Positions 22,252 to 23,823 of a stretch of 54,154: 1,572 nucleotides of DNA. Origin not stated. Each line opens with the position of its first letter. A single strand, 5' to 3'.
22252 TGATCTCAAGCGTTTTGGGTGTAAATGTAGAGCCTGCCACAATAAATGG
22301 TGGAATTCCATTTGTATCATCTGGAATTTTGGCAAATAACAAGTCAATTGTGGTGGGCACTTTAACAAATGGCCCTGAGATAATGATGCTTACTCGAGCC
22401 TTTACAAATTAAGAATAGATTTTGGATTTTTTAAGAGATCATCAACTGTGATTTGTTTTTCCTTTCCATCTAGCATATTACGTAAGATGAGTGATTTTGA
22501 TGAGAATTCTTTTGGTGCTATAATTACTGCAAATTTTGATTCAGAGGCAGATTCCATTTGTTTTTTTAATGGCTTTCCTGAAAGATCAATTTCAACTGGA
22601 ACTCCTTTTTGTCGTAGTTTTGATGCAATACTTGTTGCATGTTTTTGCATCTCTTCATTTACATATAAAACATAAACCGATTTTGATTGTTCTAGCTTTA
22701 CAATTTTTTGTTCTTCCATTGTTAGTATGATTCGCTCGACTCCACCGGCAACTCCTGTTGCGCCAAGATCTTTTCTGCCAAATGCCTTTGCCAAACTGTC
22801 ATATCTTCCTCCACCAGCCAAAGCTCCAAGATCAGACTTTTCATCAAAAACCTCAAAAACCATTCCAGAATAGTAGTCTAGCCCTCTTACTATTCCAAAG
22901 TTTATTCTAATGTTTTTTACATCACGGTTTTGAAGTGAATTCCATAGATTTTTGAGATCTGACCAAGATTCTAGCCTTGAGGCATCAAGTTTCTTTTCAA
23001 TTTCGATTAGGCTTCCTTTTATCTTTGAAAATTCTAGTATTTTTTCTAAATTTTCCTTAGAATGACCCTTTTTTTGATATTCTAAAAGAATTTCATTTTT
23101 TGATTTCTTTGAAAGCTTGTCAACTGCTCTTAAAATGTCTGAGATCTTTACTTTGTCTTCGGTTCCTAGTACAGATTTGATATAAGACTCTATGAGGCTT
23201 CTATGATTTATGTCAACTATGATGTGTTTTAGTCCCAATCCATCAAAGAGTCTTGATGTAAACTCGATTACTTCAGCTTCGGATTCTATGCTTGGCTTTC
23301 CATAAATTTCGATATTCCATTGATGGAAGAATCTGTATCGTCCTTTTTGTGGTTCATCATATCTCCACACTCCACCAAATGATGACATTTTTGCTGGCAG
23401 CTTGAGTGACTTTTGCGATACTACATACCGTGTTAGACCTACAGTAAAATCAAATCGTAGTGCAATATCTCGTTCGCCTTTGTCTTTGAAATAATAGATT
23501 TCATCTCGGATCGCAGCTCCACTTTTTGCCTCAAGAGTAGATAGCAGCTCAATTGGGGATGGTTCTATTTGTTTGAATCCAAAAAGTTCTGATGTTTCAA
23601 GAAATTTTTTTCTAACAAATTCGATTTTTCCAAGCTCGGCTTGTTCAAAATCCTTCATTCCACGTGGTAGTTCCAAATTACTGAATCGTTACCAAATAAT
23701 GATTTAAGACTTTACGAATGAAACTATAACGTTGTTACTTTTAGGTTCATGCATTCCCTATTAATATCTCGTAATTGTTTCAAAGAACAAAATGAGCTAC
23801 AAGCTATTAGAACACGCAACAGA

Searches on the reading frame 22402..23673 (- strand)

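Call 18: search_protein_families(library=pfam, max_evalue=0.00001, proteins=[window:22402-23673:-])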
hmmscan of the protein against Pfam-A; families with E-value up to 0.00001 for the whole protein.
window:22402-23673:- (423 aa): 3 families
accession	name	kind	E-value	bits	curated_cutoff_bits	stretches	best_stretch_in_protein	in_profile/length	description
PF13393.11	tRNA-synt_His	-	5.8e-45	154.3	25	1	5-314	1-307/308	Histidyl-tRNA synthetase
PF03129.25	HGTP_anticodon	-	4.3e-11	43.3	21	1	333-415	2-89/94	Anticodon binding domain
PF00587.30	tRNA-synt_2b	-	1.5e-10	41.9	29.3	1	60-279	1-124/179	tRNA synthetase class II core domain (G, H, P, S and T)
